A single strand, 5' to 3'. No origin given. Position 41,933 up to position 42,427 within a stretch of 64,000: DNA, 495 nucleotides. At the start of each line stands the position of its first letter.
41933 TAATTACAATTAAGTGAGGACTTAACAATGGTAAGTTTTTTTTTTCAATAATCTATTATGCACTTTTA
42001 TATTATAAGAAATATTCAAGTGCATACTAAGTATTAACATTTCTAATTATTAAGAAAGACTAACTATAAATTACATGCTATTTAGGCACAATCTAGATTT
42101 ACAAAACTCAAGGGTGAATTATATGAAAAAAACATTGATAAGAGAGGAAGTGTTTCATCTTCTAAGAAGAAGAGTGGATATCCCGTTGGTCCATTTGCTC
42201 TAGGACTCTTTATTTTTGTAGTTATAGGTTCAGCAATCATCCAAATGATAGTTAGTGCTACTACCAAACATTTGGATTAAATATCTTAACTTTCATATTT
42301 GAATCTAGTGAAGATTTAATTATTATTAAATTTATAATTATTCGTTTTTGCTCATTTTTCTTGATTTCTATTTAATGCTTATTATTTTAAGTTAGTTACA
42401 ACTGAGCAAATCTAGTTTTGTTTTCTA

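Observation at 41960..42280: SERP1/RAMP4-like small ER membrane protein with an intron directly after the start codon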

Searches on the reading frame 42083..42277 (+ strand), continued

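Call 38: find_homologous_proteins(query=A1, max_evalue=0.001)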
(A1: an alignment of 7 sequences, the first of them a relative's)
Query A1 (7 sequences) (65 aa, profile of the alignment): 799 proteins with E <= 0.001 among 919 candidates; the best 120 are listed.
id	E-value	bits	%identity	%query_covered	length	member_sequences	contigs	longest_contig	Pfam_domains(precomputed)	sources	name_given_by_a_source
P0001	1.5e-38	148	95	100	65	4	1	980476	PF06624.18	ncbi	ncbi:Stress-associated endoplasmic reticulum protein [Cryptosporidium meleagridis]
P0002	8.0e-38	146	88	100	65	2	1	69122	PF06624.18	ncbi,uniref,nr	ncbi:stress associated endoplasmic reticulum [Cryptosporidium sp. chipmunk genotype I]|uniref:stress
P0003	4.3e-37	143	82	100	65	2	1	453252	PF06624.18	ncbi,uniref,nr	ncbi:hypothetical protein FG379_003271 [Cryptosporidium bovis]|uniref:uncharacterized protein n=1 Ta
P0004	7.1e-37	143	82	100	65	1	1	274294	PF06624.18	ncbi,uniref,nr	ncbi:hypothetical protein FG386_001792 [Cryptosporidium ryanae]|uniref:uncharacterized protein n=1 T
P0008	2.1e-23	99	47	89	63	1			PF06624.18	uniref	uniref:Stress-associated endoplasmic reticulum protein n=1 Tax=Seriola dumerili TaxID=41447 RepID=A0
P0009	2.3e-23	99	44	89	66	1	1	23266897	PF06624.18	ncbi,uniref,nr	ncbi:stress-associated endoplasmic reticulum protein 2 isoform X2 [Seriola dumerili]|uniref:stress-a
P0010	2.8e-23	99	44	89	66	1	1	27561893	PF06624.18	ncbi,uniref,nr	ncbi:stress-associated endoplasmic reticulum protein 2 isoform X1 [Chelmon rostratus]|uniref:stress-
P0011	3.8e-23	99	46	89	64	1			PF06624.18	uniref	uniref:Stress-associated endoplasmic reticulum protein n=1 Tax=Sander lucioperca TaxID=283035 RepID=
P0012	3.9e-23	99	44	89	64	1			PF06624.18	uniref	uniref:Stress-associated endoplasmic reticulum protein n=1 Tax=Anabas testudineus TaxID=64144 RepID=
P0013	4.0e-23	99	44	89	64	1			PF06624.18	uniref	uniref:Stress-associated endoplasmic reticulum protein n=1 Tax=Acanthochromis polyacanthus TaxID=809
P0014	6.6e-23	98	47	89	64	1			PF06624.18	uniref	uniref:Stress-associated endoplasmic reticulum protein n=1 Tax=Pygocentrus nattereri TaxID=42514 Rep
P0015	2.6e-22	96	44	78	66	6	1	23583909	PF06624.18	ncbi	ncbi:stress-associated endoplasmic reticulum protein 1 [Eudromia elegans]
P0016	3.1e-22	96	45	89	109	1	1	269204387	PF06624.18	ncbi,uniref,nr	ncbi:hypothetical protein GDO81_005241 [Engystomops pustulosus]|uniref:Stress-associated endoplasmic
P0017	3.4e-22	96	43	89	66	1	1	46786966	PF06624.18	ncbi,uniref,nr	ncbi:stress-associated endoplasmic reticulum protein 2 isoform X1 [Salvelinus namaycush]|uniref:Stre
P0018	3.7e-22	95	47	78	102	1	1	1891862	PF06624.18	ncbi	ncbi:hypothetical protein STEG23_016387, partial [Scotinomys teguina]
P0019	3.7e-22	95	47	78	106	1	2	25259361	PF06624.18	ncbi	ncbi:stress-associated endoplasmic reticulum protein 2 [Arapaima gigas]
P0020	3.7e-22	95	46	78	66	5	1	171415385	PF06624.18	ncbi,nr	ncbi:stress-associated endoplasmic reticulum protein 1 [Xenopus laevis]|nr:stress-associated endopla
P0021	3.8e-22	95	47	78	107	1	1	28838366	PF06624.18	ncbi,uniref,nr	ncbi:Stress-associated endoplasmic reticulum protein 2 [Takifugu flavidus]|uniref:Stress-associated 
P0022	3.9e-22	95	44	78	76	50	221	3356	PF06624.18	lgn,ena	-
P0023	4.6e-22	95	50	89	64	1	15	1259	PF06624.18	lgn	-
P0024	4.6e-22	95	47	78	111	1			PF06624.18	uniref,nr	uniref:stress-associated endoplasmic reticulum protein 2 n=1 Tax=Jaculus jaculus TaxID=51337 RepID=U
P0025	4.7e-22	95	43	89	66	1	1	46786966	PF06624.18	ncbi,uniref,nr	ncbi:stress-associated endoplasmic reticulum protein 2 isoform X2 [Salvelinus namaycush]|uniref:Stre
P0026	4.9e-22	95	47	89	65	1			PF06624.18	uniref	uniref:stress-associated endoplasmic reticulum protein 2 n=1 Tax=Myxine glutinosa TaxID=7769 RepID=U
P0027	5.4e-22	95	44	89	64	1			PF06624.18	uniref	uniref:Stress-associated endoplasmic reticulum protein n=4 Tax=Percomorphaceae TaxID=1489872 RepID=A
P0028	5.7e-22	95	44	78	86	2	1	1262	PF06624.18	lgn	-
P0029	6.1e-22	95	42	89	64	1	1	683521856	PF06624.18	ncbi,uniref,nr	ncbi:stress-associated endoplasmic reticulum protein 1 isoform X2 [Gracilinanus agilis]|uniref:stres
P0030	6.2e-22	95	48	89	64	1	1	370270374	PF06624.18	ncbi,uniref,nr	ncbi:stress-associated endoplasmic reticulum protein 2-like [Uranotaenia lowii]|uniref:stress-associ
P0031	6.5e-22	95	44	78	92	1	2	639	PF06624.18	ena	-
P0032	6.6e-22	95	48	89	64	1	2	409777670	PF06624.18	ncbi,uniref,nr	ncbi:AAEL012684-PA [Aedes aegypti]|uniref:Ribosome-associated membrane protein n=2 Tax=Aedes aegypti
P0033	6.7e-22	95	48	89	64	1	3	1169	PF06624.18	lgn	-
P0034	6.8e-22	95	44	89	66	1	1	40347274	PF06624.18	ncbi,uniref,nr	ncbi:stress-associated endoplasmic reticulum protein 2 isoform X1 [Chanos chanos]|uniref:Stress-asso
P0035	7.1e-22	95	48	89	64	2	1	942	PF06624.18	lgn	-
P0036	7.2e-22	95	44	78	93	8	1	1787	PF06624.18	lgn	-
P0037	7.3e-22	95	48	89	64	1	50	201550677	PF06624.18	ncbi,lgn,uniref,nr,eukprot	ncbi:conserved hypothetical protein [Culex quinquefasciatus]|uniref:Stress-associated endoplasmic re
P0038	7.3e-22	95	44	78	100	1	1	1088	PF06624.18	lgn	-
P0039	8.4e-22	94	48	89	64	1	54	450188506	PF06624.18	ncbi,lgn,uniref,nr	ncbi:stress-associated endoplasmic reticulum protein 2 [Aedes albopictus]|uniref:Stress-associated e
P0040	8.6e-22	94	48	89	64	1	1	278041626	PF06624.18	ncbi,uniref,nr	ncbi:stress-associated endoplasmic reticulum protein 2 [Wyeomyia smithii]|uniref:stress-associated e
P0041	8.9e-22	94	52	89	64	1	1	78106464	PF06624.18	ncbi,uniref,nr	ncbi:stress-associated endoplasmic reticulum protein 2 [Anopheles nili]|uniref:stress-associated end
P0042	9.1e-22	94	49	78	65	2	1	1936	PF06624.18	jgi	-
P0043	9.1e-22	94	44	78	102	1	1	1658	PF06624.18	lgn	-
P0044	9.4e-22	94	44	78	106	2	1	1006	PF06624.18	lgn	-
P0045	9.8e-22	94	47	89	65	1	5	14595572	PF06624.18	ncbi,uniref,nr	ncbi:stress-associated endoplasmic reticulum protein 2 [Petromyzon marinus]|uniref:Stress-associated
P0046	1.0e-21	94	41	89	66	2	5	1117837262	PF06624.18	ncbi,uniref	ncbi:stress-associated endoplasmic reticulum protein 1 [Dendrobates tinctorius]|uniref:stress-associ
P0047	1.1e-21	94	47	89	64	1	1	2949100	PF06624.18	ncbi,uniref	ncbi:stress-associated endoplasmic reticulum protein 2-like [Ochlerotatus camptorhynchus]|uniref:str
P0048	1.2e-21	94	41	86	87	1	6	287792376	PF06624.18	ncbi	ncbi:hypothetical protein R6Z07F_001734 [Ovis aries]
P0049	1.3e-21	94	42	89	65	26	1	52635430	PF06624.18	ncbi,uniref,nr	ncbi:stress-associated endoplasmic reticulum protein 2-like [Myxocyprinus asiaticus]|uniref:stress-a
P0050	1.4e-21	94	44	89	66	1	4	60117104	PF06624.18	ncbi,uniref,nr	ncbi:stress-associated endoplasmic reticulum protein 1 [Sardina pilchardus]|uniref:Stress-associated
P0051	1.5e-21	94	43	89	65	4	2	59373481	PF06624.18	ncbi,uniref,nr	ncbi:stress-associated endoplasmic reticulum protein 1 [Astyanax mexicanus]|uniref:Stress-associated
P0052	1.5e-21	94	44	89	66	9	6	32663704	PF06624.18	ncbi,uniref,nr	ncbi:stress-associated endoplasmic reticulum protein 1-like [Carassius auratus]|uniref:Stress-associ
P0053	1.5e-21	93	47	89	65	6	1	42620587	PF06624.18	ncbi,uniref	ncbi:stress-associated endoplasmic reticulum protein 1-like [Salminus brasiliensis]|uniref:stress-as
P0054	1.7e-21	93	45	89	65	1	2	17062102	PF06624.18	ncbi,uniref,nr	ncbi:hypothetical protein P4O66_017145 [Electrophorus voltai]|uniref:Stress-associated endoplasmic r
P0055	1.7e-21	93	42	89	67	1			PF06624.18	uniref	uniref:Stress-associated endoplasmic reticulum protein n=1 Tax=Sinocyclocheilus rhinocerous TaxID=30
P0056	1.9e-21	93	45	89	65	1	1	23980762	PF06624.18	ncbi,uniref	ncbi:stress-associated endoplasmic reticulum protein 1-like [Brachyhypopomus gauderio]|uniref:stress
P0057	1.9e-21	93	42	89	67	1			PF06624.18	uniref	uniref:Stress-associated endoplasmic reticulum protein n=1 Tax=Sinocyclocheilus rhinocerous TaxID=30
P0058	1.9e-21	93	43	89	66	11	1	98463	PF06624.18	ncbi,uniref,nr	ncbi:stress-associated endoplasmic reticulum protein 1 [Coregonus clupeaformis]|uniref:stress-associ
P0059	2.0e-21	93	46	78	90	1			PF06624.18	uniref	uniref:Stress-associated endoplasmic reticulum protein n=1 Tax=Xenopus tropicalis TaxID=8364 RepID=A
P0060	2.0e-21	93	43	86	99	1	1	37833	PF06624.18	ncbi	ncbi:hypothetical protein LDENG_00134460, partial [Lucifuga dentata]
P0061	2.1e-21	93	43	89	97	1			PF06624.18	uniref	uniref:Stress-associated endoplasmic reticulum protein n=7 Tax=Bilateria TaxID=33213 RepID=A0A4W5PGH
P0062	2.3e-21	93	48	78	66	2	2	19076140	PF06624.18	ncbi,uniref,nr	ncbi:stress-associated endoplasmic reticulum protein 1-like [Scleropages formosus]|uniref:Stress-ass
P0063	2.3e-21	93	50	89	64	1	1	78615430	PF06624.18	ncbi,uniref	ncbi:stress-associated endoplasmic reticulum protein 2-like [Amphiura filiformis]|uniref:stress-asso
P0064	2.4e-21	93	44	78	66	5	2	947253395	PF06624.18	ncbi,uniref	ncbi:stress-associated endoplasmic reticulum protein 1 [Mixophyes fleayi]|uniref:stress-associated e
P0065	2.5e-21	93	44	78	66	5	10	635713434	PF06624.18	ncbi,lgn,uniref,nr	ncbi:stress-associated endoplasmic reticulum protein 1 [Bufo gargarizans]|uniref:stress-associated e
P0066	2.5e-21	93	43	89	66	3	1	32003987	PF06624.18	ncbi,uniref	ncbi:stress-associated endoplasmic reticulum protein 1 [Centroberyx gerrardi]|uniref:stress-associat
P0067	2.6e-21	93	41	89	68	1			PF06624.18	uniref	uniref:Stress-associated endoplasmic reticulum protein n=1 Tax=Cyprinus carpio TaxID=7962 RepID=A0A8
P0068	2.7e-21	93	41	89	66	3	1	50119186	PF06624.18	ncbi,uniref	ncbi:stress-associated endoplasmic reticulum protein 1-like [Garra rufa]|uniref:stress-associated en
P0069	2.8e-21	93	43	89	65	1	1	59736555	PF06624.18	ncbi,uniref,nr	ncbi:stress-associated endoplasmic reticulum protein 1 [Chanos chanos]|uniref:Stress-associated endo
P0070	2.8e-21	93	42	89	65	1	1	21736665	PF06624.18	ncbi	ncbi:stress-associated endoplasmic reticulum protein 2-like [Aplochiton taeniatus]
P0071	2.8e-21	93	48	78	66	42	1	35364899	PF06624.18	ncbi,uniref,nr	ncbi:stress-associated endoplasmic reticulum protein 1-like [Denticeps clupeoides]|uniref:Stress-ass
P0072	3.0e-21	93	45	89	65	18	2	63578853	PF06624.18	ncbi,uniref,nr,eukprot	ncbi:uncharacterized protein LOC436846 [Danio rerio]|uniref:Stress-associated endoplasmic reticulum 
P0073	3.0e-21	93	45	89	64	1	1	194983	PF06624.18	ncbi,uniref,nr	ncbi:PREDICTED: stress-associated endoplasmic reticulum protein 2 [Priapulus caudatus]|uniref:Stress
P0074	3.0e-21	93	44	78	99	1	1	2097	PF06624.18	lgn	-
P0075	3.0e-21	93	45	78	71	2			PF06624.18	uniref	uniref:Stress-associated endoplasmic reticulum protein n=1 Tax=Tetraodon nigroviridis TaxID=99883 Re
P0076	3.1e-21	93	50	89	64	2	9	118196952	PF06624.18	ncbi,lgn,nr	ncbi:stress-associated endoplasmic reticulum protein 2 [Anopheles maculipalpis]|nr:stress-associated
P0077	3.3e-21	92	43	89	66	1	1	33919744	PF06624.18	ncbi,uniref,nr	ncbi:stress-associated endoplasmic reticulum protein 1 [Acipenser ruthenus]|uniref:stress-associated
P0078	3.3e-21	92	44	89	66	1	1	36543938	PF06624.18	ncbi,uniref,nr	ncbi:stress-associated endoplasmic reticulum protein 1 [Onychostoma macrolepis]|uniref:Stress-associ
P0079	3.6e-21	92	50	78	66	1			PF06624.18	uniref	uniref:Stress-associated endoplasmic reticulum protein n=1 Tax=Mastacembelus armatus TaxID=205130 Re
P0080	3.6e-21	92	43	89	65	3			PF06624.18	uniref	uniref:Stress-associated endoplasmic reticulum protein n=1 Tax=Mola mola TaxID=94237 RepID=A0A3Q3W7D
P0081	4.1e-21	92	44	78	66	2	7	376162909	PF06624.18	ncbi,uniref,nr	ncbi:stress-associated endoplasmic reticulum protein 2 [Narcine bancroftii]|uniref:Stress-associated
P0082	4.1e-21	92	47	89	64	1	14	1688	PF06624.18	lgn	-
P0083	4.2e-21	92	48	89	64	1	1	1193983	PF06624.18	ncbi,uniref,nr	ncbi:hypothetical protein CHS0354_025007 [Potamilus streckersoni]|uniref:Stress-associated endoplasm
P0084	4.3e-21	92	41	89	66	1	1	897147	PF06624.18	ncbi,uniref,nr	ncbi:stress-associated endoplasmic reticulum protein 1-like [Leucoraja erinacea]|uniref:stress-assoc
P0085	4.5e-21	92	43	89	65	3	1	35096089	PF06624.18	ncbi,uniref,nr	ncbi:stress-associated endoplasmic reticulum protein 1-like [Carassius carassius]|uniref:stress-asso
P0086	4.6e-21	92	48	78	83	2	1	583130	PF06624.18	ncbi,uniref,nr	ncbi:hypothetical protein scyTo_0004099 [Scyliorhinus torazame]|uniref:Stress-associated endoplasmic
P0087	4.6e-21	92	43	89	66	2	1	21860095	PF06624.18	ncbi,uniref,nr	ncbi:stress-associated endoplasmic reticulum protein 1 [Paramormyrops kingsleyae]|uniref:stress-asso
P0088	5.0e-21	92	44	89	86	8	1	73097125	PF06624.18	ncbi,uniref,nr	ncbi:stress-associated endoplasmic reticulum protein 1 isoform X1 [Rhincodon typus]|uniref:stress-as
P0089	5.1e-21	92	50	89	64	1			PF06624.18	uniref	uniref:Stress-associated endoplasmic reticulum protein 2 n=1 Tax=Anopheles dirus TaxID=7168 RepID=A0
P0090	5.6e-21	92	40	89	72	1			PF06624.18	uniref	uniref:Stress-associated endoplasmic reticulum protein n=3 Tax=Cercopithecinae TaxID=9528 RepID=A0A2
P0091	5.7e-21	92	52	89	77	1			PF06624.18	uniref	uniref:Stress-associated endoplasmic reticulum protein n=1 Tax=Anopheles christyi TaxID=43041 RepID=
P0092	5.7e-21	92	45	68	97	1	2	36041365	PF06624.18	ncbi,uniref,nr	ncbi:stress-associated endoplasmic reticulum protein 2 isoform X1 [Oryzias latipes]|uniref:Stress-as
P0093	5.8e-21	92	47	89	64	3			PF06624.18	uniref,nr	uniref:Cell protein CPr4 n=2 Tax=Buthidae TaxID=6856 RepID=A0A0U4HFQ1_ODODO|nr:cell protein CPr4 [Od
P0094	5.9e-21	92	45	78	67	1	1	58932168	PF06624.18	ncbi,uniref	ncbi:stress-associated endoplasmic reticulum protein 1 [Ascaphus truei]|uniref:stress-associated end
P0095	6.7e-21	91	50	89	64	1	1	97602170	PF06624.18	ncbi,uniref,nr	ncbi:stress-associated endoplasmic reticulum protein 2 [Anopheles ziemanni]|uniref:stress-associated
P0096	6.9e-21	91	53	88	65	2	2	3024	PF06624.18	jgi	-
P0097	7.1e-21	91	48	89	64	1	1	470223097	PF06624.18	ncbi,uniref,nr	ncbi:stress-associated endoplasmic reticulum protein 2 [Topomyia yanbarensis]|uniref:stress-associat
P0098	7.3e-21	91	48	89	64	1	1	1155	PF06624.18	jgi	-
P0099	7.6e-21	91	50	89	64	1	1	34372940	PF06624.18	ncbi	ncbi:40S ribosomal protein S23 [Mactra antiquata]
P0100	7.6e-21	91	46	89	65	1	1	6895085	PF06624.18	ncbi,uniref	ncbi:stress-associated endoplasmic reticulum protein 2-like [Ochlerotatus camptorhynchus]|uniref:str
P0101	7.9e-21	91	53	88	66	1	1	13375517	PF06624.18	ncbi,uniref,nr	ncbi:hypothetical protein TCAL_15875 [Tigriopus californicus]|uniref:Stress-associated endoplasmic r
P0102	8.0e-21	91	45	89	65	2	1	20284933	PF06624.18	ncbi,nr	ncbi:stress-associated endoplasmic reticulum protein 1 isoform X2 [Callorhinchus milii]|nr:stress-as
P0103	8.1e-21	91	50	89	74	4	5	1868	PF06624.18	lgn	-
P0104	8.6e-21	91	43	89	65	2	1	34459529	PF06624.18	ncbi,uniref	ncbi:stress-associated endoplasmic reticulum protein 1 [Sardina pilchardus]|uniref:stress-associated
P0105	9.1e-21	91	48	89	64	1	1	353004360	PF06624.18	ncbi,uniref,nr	ncbi:stress-associated endoplasmic reticulum protein 2 [Malaya genurostris]|uniref:stress-associated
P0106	9.5e-21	91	45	89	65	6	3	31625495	PF06624.18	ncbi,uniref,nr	ncbi:stress-associated endoplasmic reticulum protein 1-like [Carassius auratus]|uniref:Stress-associ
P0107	9.7e-21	91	43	89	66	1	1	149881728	PF06624.18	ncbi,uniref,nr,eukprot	ncbi:stress-associated endoplasmic reticulum protein 1 [Latimeria chalumnae]|uniref:stress-associate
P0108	9.9e-21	91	52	89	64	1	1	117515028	PF06624.18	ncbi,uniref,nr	ncbi:hypothetical protein DPMN_134707 [Dreissena polymorpha]|uniref:Stress-associated endoplasmic re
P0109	1.0e-20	91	47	89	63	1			PF06624.18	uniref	uniref:Stress-associated endoplasmic reticulum protein n=1 Tax=Mastacembelus armatus TaxID=205130 Re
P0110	1.1e-20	91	48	89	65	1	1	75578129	PF06624.18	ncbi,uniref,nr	ncbi:stress-associated endoplasmic reticulum protein 2-like [Ostrea edulis]|uniref:stress-associated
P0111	1.1e-20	91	50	89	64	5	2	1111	PF06624.18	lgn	-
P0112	1.1e-20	91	47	89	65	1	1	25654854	PF06624.18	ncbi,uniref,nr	ncbi:stress-associated endoplasmic reticulum protein 1 [Echeneis naucrates]|uniref:Stress-associated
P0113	1.2e-20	91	42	89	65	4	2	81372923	PF06624.18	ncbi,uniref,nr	ncbi:stress-associated endoplasmic reticulum protein 1 [Nerophis lumbriciformis]|uniref:stress-assoc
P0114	1.3e-20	91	43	89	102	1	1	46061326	PF06624.18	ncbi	ncbi:hypothetical protein AOLI_G00115550 [Acnodon oligacanthus]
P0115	1.4e-20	90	53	88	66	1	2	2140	PF06624.18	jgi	-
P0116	1.4e-20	90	45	68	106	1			PF06624.18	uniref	uniref:Stress-associated endoplasmic reticulum protein n=1 Tax=Oryzias latipes TaxID=8090 RepID=A0A3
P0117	1.4e-20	90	50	89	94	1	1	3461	PF06624.18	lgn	-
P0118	1.4e-20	90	52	89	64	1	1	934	PF06624.18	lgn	-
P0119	1.5e-20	90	43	89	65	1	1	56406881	PF06624.18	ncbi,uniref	ncbi:stress-associated endoplasmic reticulum protein 1-like [Trichomycterus rosablanca]|uniref:stres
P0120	1.5e-20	90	47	89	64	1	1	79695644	PF06624.18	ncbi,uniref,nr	ncbi:unnamed protein product [Bemisia tabaci]|uniref:Stress-associated endoplasmic reticulum protein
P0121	1.7e-20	90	50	89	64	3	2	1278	PF06624.18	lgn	-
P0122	1.8e-20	90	43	89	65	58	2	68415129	PF06624.18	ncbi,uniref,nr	ncbi:stress-associated endoplasmic reticulum protein 2 [Nothobranchius furzeri]|uniref:Stress-associ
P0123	2.0e-20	90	47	89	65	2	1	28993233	PF06624.18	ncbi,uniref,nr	ncbi:stress-associated endoplasmic reticulum protein 1 [Triplophysa dalaica]|uniref:stress-associate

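Call 49: find_encoding_contigs(protein=P0101, flank=300, max_places=1)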
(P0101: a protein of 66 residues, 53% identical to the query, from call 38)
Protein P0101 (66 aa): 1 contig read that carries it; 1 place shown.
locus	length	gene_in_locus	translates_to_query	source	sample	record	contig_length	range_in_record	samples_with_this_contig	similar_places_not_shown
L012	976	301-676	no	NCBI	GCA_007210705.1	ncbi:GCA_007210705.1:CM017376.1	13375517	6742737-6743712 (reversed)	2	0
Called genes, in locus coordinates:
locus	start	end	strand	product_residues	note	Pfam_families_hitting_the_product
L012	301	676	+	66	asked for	PF06624:RAMP4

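Call 50: find_encoding_contigs(protein=P0072, flank=300, max_places=1)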
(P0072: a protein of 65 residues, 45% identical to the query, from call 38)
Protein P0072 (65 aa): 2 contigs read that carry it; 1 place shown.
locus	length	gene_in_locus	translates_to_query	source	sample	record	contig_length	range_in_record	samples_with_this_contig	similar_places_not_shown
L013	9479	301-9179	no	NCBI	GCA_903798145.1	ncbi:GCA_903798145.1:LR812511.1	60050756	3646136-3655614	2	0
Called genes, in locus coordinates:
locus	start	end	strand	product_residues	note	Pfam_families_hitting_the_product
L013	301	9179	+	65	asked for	PF06624:RAMP4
